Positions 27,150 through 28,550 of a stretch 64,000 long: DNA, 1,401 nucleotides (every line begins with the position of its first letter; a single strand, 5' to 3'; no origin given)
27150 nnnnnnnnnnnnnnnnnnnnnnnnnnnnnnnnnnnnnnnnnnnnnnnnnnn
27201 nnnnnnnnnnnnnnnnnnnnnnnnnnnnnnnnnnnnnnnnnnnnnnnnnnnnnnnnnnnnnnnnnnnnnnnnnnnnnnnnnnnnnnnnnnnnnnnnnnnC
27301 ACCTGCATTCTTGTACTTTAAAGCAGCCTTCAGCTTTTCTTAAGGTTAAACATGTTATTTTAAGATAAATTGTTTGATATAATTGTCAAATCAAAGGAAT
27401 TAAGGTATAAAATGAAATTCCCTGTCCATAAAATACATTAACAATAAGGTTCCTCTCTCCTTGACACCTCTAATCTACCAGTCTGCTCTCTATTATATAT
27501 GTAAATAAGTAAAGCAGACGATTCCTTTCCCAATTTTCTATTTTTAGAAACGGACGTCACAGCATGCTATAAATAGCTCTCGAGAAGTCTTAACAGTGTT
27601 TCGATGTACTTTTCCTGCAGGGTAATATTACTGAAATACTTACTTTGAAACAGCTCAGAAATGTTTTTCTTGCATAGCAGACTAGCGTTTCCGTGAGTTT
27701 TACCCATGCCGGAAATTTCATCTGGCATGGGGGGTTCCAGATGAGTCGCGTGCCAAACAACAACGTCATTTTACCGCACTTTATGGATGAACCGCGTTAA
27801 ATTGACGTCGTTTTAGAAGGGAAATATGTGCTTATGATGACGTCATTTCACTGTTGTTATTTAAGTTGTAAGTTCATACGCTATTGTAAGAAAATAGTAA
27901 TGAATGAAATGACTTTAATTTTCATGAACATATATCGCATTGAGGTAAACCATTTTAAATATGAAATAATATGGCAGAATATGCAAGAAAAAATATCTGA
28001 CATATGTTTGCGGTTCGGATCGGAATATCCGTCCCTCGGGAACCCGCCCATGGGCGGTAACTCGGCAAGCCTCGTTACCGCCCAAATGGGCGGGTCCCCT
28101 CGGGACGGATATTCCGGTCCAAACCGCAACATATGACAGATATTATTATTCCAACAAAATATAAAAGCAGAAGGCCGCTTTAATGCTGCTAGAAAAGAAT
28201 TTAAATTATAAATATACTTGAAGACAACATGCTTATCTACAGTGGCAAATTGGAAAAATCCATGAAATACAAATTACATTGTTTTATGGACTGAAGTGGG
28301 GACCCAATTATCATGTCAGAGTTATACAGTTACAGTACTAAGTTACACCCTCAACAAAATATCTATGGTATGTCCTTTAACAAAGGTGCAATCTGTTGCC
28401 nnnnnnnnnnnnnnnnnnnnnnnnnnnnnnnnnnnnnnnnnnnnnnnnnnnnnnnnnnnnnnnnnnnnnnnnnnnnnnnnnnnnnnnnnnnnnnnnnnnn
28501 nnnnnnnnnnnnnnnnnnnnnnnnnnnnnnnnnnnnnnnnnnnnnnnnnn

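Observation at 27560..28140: Isolated CpG-rich block with a TATA-like motif, a CRE site and a 138-bp nested palindrome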

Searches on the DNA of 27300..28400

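Call 10: search_rna_families(source=window, start=27300, end=28400, threshold=evalue, max_evalue=10)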
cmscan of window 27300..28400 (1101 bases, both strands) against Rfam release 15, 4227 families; matches with E-value up to 10: 7.
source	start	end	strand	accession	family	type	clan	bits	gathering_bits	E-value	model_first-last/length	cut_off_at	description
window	28027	28110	+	RF03293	mir-4672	Gene; miRNA;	-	44.3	98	1.3e-07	1-81/81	no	mir-4672 microRNA precursor family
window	28025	28112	+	RF03281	mir-596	Gene; miRNA;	-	18.4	80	7.4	1-73/73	no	mir-596 microRNA precursor family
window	27824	28115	+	RF01265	snR42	Gene; snRNA; snoRNA; HACA-box;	CL00032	18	61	0.04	1-349/349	no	Small nucleolar RNA snR42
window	28061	28095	+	RF03085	abiF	Gene; sRNA;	-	17.1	37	6.2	1-37/37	no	abiF RNA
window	27947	28028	+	RF02183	ST7-OT3_1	Gene; lncRNA;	-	16.5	50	8.8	1-79/79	no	ST7 overlapping transcript 3 conserved region 1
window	27832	27896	+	RF01277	snoU54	Gene; snRNA; snoRNA; CD-box;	CL00008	15.9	35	4.4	1-67/67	no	Small nucleolar RNA U54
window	27609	27717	+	RF03613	MIR6234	Gene; miRNA;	-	15.1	90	4.1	1-146/146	no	MIR6234 microRNA precursor family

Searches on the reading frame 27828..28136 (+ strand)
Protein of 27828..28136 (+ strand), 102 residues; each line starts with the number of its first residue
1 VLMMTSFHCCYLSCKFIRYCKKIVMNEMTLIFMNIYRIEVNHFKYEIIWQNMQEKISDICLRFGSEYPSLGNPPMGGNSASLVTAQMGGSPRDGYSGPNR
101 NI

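Call 22: find_homologous_proteins(query=window:27828-28136:+, max_evalue=0.01)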
Query window:27828-28136:+ (102 aa): 33 proteins with E <= 0.01 among 33 candidates.
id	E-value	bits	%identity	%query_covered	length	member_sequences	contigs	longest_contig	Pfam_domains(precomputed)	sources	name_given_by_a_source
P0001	4.9e-35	138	82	75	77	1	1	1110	-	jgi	jgi:hypothetical protein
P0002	1.2e-33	133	83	76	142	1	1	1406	-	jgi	jgi:hypothetical protein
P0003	1.2e-32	130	84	72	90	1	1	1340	-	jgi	jgi:hypothetical protein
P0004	2.5e-31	126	72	92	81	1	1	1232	-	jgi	jgi:hypothetical protein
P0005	1.6e-30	123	80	70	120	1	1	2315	-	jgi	jgi:hypothetical protein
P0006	1.8e-29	120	88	64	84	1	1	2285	-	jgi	jgi:hypothetical protein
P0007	1.2e-28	117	88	64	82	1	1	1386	-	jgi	jgi:hypothetical protein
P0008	1.8e-28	117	83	69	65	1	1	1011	-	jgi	jgi:hypothetical protein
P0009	1.5e-25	107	81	63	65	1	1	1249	-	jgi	jgi:hypothetical protein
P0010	3.2e-25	106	74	76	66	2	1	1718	-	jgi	jgi:hypothetical protein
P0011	3.8e-25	106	85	58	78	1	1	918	-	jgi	jgi:hypothetical protein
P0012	5.8e-25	105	86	55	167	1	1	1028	-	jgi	jgi:hypothetical protein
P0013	2.4e-24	103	73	73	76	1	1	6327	-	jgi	jgi:hypothetical protein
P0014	2.2e-22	97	75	67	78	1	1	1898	-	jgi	jgi:hypothetical protein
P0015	6.3e-22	96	81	60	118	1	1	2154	-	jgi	jgi:hypothetical protein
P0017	4.2e-20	90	81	52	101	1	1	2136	-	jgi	jgi:hypothetical protein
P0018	1.7e-19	88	82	54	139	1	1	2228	-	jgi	jgi:hypothetical protein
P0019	3.5e-18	84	81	51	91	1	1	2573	-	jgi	jgi:hypothetical protein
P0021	8.7e-16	76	63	74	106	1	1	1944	-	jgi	jgi:hypothetical protein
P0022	1.5e-15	75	70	53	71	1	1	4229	-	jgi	jgi:hypothetical protein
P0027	7.3e-12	63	89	37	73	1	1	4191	-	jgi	jgi:hypothetical protein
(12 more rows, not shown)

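Call 23: find_encoding_contigs(protein=P0013, flank=10000, max_places=3)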
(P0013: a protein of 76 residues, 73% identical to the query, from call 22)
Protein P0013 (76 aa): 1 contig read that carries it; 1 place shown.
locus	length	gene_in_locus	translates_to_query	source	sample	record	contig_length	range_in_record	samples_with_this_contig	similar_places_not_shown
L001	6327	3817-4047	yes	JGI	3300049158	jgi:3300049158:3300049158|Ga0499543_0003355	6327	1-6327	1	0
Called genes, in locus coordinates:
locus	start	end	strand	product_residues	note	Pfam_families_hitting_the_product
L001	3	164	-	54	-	?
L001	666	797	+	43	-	-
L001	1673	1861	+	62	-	-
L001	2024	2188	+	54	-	-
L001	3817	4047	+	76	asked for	-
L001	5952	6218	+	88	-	-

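Call 24: find_encoding_contigs(protein=P0022, flank=10000, max_places=3)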
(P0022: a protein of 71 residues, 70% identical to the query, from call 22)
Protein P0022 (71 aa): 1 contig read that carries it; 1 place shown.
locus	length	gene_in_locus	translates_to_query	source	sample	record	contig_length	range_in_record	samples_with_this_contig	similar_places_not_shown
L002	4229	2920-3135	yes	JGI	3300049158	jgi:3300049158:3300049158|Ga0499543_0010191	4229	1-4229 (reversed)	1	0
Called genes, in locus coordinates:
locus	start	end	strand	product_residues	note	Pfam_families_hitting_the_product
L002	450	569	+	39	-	-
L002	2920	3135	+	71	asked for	-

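Call 25: find_encoding_contigs(protein=P0027, flank=10000, max_places=3)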
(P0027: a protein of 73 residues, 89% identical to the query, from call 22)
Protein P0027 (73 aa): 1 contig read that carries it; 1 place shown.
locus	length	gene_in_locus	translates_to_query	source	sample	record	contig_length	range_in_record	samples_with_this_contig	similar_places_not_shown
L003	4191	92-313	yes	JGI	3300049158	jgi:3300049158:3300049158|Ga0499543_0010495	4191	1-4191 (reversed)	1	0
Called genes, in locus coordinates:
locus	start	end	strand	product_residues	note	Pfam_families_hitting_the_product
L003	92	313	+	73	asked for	-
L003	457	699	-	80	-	-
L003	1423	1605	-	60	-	-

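Call 31: find_encoding_contigs(protein=P0018, flank=10000, max_places=3)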
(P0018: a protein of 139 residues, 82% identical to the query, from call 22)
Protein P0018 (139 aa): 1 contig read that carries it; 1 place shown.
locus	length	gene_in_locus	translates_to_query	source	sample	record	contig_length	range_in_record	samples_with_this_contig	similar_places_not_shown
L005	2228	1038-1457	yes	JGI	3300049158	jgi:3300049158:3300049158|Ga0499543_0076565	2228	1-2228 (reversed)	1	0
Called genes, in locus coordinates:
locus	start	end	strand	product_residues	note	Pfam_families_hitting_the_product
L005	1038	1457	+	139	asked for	-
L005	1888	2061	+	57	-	-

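Call 32: find_encoding_contigs(protein=P0005, flank=10000, max_places=3)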
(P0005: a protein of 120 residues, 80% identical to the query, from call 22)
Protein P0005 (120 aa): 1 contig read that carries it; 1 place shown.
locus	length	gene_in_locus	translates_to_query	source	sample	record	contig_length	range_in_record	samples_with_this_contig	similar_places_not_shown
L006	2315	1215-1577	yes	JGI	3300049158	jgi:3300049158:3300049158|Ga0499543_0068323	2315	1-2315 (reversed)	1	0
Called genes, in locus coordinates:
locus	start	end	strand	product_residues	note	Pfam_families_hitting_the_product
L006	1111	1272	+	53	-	-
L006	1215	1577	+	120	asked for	-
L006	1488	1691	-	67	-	-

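Call 33: find_encoding_contigs(protein=P0006, flank=10000, max_places=3)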
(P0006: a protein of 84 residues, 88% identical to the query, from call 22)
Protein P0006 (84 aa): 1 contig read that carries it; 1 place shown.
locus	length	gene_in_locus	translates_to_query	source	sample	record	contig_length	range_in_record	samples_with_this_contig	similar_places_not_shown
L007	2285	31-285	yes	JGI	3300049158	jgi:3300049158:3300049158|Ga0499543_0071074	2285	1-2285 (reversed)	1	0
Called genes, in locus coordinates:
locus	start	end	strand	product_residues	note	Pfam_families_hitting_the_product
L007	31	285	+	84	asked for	-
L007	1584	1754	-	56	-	-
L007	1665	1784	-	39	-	-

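Call 34: find_encoding_contigs(protein=P0019, flank=10000, max_places=3)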
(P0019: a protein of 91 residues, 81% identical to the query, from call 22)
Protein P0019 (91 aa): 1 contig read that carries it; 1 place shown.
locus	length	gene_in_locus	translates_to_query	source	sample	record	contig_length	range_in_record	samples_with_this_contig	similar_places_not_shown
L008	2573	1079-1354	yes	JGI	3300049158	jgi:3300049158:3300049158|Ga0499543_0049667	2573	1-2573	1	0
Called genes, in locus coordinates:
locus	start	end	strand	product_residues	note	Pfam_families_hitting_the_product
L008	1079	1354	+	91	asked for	-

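Call 35: find_encoding_contigs(protein=P0015, flank=10000, max_places=3)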
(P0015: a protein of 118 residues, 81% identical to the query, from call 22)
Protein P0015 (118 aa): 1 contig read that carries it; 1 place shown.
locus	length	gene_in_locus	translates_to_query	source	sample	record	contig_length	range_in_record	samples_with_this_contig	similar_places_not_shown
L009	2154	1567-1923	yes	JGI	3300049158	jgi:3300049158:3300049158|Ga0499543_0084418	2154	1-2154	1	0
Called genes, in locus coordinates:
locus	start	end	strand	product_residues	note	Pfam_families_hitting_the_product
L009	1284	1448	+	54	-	-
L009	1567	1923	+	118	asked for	-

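Call 36: find_encoding_contigs(protein=P0017, flank=10000, max_places=3)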
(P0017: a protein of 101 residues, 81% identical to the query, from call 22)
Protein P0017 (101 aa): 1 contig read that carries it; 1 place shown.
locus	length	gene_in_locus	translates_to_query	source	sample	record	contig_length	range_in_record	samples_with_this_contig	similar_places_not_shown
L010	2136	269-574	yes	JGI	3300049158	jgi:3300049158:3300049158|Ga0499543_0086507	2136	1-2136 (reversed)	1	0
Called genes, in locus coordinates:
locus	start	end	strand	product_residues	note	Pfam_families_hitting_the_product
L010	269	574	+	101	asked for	-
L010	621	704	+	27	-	-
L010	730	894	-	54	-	-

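Call 37: find_encoding_contigs(protein=P0012, flank=10000, max_places=3)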
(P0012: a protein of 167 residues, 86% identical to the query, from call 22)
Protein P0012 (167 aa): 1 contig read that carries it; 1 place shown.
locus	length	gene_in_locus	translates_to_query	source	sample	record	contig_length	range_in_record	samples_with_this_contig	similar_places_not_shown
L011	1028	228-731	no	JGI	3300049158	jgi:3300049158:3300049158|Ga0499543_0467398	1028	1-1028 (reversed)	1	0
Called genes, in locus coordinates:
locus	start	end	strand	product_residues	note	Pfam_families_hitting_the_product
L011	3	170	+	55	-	?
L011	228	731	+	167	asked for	-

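Call 38: find_encoding_contigs(protein=P0021, flank=10000, max_places=3)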
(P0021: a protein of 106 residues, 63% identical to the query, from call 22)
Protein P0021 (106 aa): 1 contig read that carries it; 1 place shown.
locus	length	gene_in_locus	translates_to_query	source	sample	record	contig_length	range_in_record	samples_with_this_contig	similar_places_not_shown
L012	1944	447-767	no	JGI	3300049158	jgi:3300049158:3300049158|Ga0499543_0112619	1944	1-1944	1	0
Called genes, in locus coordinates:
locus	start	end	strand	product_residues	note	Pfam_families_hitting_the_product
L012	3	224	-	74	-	?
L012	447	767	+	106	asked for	-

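Call 56: search_protein_families(library=pfam, proteins=[window:27828-28136:+], max_evalue=0.01)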
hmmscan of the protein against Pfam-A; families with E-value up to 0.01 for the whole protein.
window:27828-28136:+ (102 aa): 0 families
